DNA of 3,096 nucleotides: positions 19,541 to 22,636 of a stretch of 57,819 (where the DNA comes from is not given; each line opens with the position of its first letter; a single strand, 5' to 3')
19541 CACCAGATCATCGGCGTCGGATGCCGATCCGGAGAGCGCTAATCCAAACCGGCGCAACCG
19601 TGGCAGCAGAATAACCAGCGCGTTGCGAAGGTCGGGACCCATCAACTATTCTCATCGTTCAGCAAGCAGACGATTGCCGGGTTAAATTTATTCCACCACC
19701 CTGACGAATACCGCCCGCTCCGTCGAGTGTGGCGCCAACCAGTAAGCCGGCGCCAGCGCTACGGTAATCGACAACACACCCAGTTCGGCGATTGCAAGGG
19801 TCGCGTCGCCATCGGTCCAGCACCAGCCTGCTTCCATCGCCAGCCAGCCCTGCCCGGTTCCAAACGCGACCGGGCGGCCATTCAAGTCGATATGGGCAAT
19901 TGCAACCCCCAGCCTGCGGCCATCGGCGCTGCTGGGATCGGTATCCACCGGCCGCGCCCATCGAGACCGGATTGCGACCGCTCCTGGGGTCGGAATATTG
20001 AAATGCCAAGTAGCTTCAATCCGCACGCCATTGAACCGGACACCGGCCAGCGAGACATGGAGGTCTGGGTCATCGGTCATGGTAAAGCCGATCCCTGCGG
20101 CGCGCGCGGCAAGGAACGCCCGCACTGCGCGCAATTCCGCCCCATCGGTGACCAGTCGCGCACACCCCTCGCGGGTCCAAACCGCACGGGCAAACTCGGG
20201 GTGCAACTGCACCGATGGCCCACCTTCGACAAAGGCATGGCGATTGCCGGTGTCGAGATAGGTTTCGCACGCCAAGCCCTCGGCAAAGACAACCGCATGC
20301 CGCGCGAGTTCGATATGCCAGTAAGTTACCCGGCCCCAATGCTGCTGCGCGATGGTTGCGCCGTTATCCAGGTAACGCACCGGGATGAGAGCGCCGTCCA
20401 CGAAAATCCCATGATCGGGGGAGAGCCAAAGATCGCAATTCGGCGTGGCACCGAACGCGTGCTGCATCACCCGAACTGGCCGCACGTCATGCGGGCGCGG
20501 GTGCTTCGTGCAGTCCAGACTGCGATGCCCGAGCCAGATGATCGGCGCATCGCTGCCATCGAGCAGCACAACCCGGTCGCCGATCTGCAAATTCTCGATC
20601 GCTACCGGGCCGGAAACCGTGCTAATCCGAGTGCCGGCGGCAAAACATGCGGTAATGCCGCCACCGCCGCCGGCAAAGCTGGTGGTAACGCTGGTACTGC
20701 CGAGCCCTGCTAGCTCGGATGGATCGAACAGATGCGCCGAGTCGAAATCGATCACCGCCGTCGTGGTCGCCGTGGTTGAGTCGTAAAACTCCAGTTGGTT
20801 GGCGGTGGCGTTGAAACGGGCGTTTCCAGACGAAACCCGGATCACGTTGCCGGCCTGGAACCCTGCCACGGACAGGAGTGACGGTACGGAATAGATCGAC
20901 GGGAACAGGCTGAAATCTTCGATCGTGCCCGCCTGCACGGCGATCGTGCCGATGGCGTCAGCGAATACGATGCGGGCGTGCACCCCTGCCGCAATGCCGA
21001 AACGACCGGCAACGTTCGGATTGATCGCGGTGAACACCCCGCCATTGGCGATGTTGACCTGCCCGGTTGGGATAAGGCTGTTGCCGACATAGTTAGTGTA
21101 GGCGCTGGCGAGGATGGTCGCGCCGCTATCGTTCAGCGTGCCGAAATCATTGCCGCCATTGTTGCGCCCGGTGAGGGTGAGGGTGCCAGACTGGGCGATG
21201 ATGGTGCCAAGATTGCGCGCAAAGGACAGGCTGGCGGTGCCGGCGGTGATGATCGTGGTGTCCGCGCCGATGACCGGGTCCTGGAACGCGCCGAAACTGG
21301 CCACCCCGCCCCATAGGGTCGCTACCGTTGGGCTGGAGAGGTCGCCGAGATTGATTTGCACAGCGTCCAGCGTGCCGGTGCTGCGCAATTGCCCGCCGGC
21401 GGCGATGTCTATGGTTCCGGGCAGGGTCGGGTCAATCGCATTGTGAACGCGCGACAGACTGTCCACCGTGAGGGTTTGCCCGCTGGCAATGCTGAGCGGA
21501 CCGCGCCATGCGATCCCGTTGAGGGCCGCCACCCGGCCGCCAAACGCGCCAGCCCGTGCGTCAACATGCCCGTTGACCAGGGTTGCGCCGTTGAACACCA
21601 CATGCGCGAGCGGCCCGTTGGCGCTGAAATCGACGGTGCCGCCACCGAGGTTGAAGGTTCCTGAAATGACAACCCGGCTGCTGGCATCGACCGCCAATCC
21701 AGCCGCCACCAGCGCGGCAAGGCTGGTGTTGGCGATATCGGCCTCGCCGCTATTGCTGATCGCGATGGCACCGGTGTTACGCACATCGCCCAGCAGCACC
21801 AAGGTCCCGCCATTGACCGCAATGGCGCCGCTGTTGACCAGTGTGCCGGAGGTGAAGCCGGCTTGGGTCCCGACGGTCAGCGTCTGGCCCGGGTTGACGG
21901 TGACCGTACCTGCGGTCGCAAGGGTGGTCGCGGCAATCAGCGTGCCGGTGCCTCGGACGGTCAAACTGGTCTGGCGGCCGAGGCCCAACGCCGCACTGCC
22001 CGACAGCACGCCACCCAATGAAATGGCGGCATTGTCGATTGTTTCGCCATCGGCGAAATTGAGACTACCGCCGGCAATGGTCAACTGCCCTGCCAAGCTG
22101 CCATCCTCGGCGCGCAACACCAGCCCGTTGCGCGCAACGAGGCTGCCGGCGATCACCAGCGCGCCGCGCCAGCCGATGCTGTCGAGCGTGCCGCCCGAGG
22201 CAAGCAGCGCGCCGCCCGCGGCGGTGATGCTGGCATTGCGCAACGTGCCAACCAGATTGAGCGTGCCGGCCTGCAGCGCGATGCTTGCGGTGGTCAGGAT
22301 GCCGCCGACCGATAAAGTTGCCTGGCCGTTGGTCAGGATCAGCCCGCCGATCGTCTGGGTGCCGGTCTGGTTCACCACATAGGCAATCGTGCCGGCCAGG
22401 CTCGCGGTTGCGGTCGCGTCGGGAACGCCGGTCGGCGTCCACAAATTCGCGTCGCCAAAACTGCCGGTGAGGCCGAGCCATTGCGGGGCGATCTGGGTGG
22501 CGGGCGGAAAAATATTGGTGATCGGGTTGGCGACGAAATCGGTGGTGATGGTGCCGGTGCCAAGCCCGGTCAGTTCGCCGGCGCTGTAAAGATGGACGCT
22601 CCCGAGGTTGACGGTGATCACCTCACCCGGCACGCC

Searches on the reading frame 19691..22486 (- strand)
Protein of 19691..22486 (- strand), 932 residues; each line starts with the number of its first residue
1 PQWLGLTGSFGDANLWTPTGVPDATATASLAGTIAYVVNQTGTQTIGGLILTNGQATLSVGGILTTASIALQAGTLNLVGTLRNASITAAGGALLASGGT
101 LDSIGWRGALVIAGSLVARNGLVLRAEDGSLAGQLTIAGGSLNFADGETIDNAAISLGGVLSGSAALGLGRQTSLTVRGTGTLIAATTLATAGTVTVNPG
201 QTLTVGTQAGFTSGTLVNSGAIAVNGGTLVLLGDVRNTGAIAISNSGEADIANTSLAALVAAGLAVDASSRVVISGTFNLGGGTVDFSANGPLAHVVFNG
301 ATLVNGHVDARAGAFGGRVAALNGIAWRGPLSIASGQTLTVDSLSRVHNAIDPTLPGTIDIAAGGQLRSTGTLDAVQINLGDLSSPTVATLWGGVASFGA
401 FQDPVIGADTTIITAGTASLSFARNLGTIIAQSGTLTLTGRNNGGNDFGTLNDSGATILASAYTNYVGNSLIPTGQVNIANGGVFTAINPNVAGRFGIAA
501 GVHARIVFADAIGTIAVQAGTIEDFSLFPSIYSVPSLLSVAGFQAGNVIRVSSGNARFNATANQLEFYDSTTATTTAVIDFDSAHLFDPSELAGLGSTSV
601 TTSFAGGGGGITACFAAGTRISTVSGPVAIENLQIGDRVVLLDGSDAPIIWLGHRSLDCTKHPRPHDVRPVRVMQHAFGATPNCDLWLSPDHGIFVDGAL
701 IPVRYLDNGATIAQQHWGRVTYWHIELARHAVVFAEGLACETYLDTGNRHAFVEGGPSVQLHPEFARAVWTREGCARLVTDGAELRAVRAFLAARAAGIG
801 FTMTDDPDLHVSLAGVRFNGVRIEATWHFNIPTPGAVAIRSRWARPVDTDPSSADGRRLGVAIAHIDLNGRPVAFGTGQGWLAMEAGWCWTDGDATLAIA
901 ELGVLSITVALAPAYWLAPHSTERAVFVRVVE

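Call 83: predict_structure(alignment_id=A5)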
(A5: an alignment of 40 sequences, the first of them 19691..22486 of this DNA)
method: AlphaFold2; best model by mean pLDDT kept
length: 932 residues; sequences in the alignment: 40
mean_pLDDT: 73.8   pTM: 0.44
mean pLDDT of the five models: 73.8, 72.0, 69.7, 68.4, 66.5
residues with pLDDT >= 90: 281; 70-90: 268; 50-70: 279; < 50: 104
segments of 3 or more residues with pLDDT < 50: 393-397, 399-405, 442-446, 462-464, 480-483, 488-504, 511-513, 518-534, 544-547, 593-609, 924-932
pLDDT, mean of each block of 10 residues (from residue 1): 85 85 90 83 89 87 87 85 82 74 70 71 60 66 68 68 62 56 57 72 75 77 78 76 73 58 55 66 61 57 70 55 72 75 69 72 73 69 52 46 48 59 59 60 50 54 50 53 46 33 46 48 38 48 51 67 74 69 56 47 38 87 98 98 98 94 91 97 97 97 96 95 96 98 88 72 80 94 95 94 96 96 97 96 94 93 97 89 94 96 97 92 48 41
secondary structure, 60 per line:
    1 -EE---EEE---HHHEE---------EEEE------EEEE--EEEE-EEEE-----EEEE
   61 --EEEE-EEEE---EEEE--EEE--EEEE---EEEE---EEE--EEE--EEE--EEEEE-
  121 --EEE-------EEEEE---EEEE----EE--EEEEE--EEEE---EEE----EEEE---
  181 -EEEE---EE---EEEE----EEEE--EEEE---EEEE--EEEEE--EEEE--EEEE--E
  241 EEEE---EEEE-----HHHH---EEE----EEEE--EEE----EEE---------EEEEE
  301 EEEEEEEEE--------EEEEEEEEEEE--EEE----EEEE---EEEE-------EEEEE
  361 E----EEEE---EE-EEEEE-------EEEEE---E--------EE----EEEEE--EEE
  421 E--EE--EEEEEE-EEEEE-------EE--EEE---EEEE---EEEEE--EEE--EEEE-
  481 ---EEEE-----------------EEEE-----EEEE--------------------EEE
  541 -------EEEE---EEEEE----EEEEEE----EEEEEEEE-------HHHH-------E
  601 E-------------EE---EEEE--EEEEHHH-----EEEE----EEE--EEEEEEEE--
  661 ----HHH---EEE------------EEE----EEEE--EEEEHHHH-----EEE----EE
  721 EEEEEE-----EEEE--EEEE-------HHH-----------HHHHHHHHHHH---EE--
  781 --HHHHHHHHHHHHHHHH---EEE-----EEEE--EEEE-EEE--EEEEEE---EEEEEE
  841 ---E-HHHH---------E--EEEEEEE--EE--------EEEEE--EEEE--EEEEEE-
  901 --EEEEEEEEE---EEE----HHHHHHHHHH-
elements in order (helices of 4 or more, strands of 3 or more residues): E7-9 E27-30 E37-40 E43-46 E48-51 E57-60 E63-66 E68-71 E75-78 E81-83 E86-89 E93-96 E100-102 E105-107 E110-112 E115-119 E123-125 E133-137 E141-144 E153-157 E160-163 E167-169 E174-177 E182-185 E194-197 E202-205 E208-211 E215-218 E221-225 E228-231 E234-237 E240-244 E248-251 H257-260 E264-266 E271-274 E277-279 E284-286 E296-309 E318-328 E331-333 E338-341 E345-348 E356-361 E366-369 E376-380 E388-392 E411-415 E418-421 E428-433 E435-439 E451-453 E457-460 E464-468 E471-473 E476-479 E484-487 E505-508 E514-517 E538-540 E548-551 E555-559 E564-569 E574-581 H589-592 E620-623 E626-629 E638-641 E646-648 E651-658 E671-673 E686-688 E693-696 E699-702 H703-706 E712-714 E719-726 E732-735 E738-741 H763-773 H783-798 E802-804 E810-813 E816-819 E821-823 E826-831 E835-840 H846-849 E862-868 E881-885 E888-891 E894-899 E903-911 E915-917 H922-931

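Call 88: fold_search(model_id=the predicted structure, library=pdb)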
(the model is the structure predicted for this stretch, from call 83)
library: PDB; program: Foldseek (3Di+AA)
matches with E <= 10: 405; with E <= 0.001: 0
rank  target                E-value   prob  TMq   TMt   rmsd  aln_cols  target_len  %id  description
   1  6riy_B                1.7e-03  1.00  0.11  0.66   4.1       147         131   12  Crystal structure of MchDnaB-1 intein (N145AA) (released 2020-05-13)
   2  6tmm_BBB              1.7e-03  1.00  0.11  0.60   5.6       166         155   13  BIL2 domain from T.thermophila BUBL1 locus (C1A-N143A) (released 2020-12-16)
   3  6y75_B                2.2e-03  1.00  0.10  0.56   4.4       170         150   12  BIL2 domain from T.thermophila BUBL1 locus (C1A-N143A) (released 2021-02-03)
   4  2lwy_MODEL_1_A        2.5e-03  1.00  0.11  0.65   3.7       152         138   16  Solution Structure of Bacterial Intein-Like domain from Clostridium thermocellum (released 2013-05-08)
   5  6riy_A                3.9e-03  1.00  0.11  0.65   4.6       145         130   12  Crystal structure of MchDnaB-1 intein (N145AA) (released 2020-05-13)
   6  6rix_B                3.9e-03  1.00  0.11  0.65   3.9       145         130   11  Crystal structure of MchDnaB-1 intein (released 2020-05-13)
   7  6rix_A                4.7e-03  1.00  0.11  0.66   4.0       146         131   12  Crystal structure of MchDnaB-1 intein (released 2020-05-13)
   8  6tmm_AAA              5.1e-03  1.00  0.11  0.59   5.2       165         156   13  BIL2 domain from T.thermophila BUBL1 locus (C1A-N143A) (released 2020-12-16)
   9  6y75_A                5.8e-03  1.00  0.10  0.56   6.4       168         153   12  BIL2 domain from T.thermophila BUBL1 locus (C1A-N143A) (released 2021-02-03)
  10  6mwy_A                6.4e-03  1.00  0.10  0.58   5.0       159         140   12  The Prp8 intein of Cryptococcus gattii (released 2019-11-06)
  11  6qaz                  7.6e-03  1.00  0.11  0.69   3.5       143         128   12  Crystal structure of gp41-1 intein (released 2019-11-13)
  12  6mx6_A                9.2e-03  1.00  0.11  0.62   5.6       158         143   12  The Prp8 intein of Cryptococcus neoformans (released 2019-10-23)
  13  2in0                  1.0e-02  1.00  0.11  0.63   3.9       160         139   20  crystal structure of Mtu recA intein splicing domain (released 2007-05-01)
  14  6zgq_B                1.0e-02  1.00  0.11  0.58   3.9       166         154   14  AceL NrdHF class 3 split intein GSH linked splice inactive variant - C124A, N146A (released 2020-09-16)
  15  6bs8_B                1.1e-02  1.00  0.10  0.63   4.3       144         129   15  The class 3 DnaB intein from Mycobacterium smegmatis (released 2018-11-21)
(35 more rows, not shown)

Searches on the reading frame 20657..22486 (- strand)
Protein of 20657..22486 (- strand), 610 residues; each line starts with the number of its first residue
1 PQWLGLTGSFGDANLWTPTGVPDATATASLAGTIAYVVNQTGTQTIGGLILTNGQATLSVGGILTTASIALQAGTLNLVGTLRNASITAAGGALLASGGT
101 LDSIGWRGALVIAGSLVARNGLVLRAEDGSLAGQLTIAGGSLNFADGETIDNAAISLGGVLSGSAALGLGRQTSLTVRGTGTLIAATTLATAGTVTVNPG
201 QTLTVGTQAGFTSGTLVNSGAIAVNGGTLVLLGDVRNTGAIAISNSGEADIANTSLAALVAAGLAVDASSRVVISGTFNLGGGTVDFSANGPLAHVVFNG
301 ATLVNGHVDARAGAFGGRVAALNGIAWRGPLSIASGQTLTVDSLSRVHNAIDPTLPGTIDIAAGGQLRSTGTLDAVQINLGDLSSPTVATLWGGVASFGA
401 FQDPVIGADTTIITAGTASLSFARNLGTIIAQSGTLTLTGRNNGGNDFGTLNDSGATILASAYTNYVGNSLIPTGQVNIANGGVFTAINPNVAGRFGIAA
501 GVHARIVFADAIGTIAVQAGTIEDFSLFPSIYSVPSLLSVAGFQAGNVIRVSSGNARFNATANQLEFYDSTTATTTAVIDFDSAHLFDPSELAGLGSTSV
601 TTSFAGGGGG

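Call 53: search_protein_families(library=ncbifam, proteins=[window:20657-22486:-], max_evalue=5)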
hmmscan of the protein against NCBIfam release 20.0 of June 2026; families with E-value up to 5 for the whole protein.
window:20657-22486:- (610 aa): 1 family
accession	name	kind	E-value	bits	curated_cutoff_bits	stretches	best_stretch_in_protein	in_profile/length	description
NF042910.1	FMH_DH_FwdC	exception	2.7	6.9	340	1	200-248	145-193/271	tungsten-dependent formylmethanofuran dehydrogenase subunit FwdC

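Call 54: search_protein_families(library=pfam, proteins=[window:20657-22486:-], max_evalue=5)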
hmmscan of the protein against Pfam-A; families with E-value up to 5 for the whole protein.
window:20657-22486:- (610 aa): 1 family
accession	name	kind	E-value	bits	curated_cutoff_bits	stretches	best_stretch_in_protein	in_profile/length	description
PF10054.14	DUF2291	-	0.44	10.8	22.5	0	545-578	125-158/200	Predicted periplasmic lipoprotein (DUF2291)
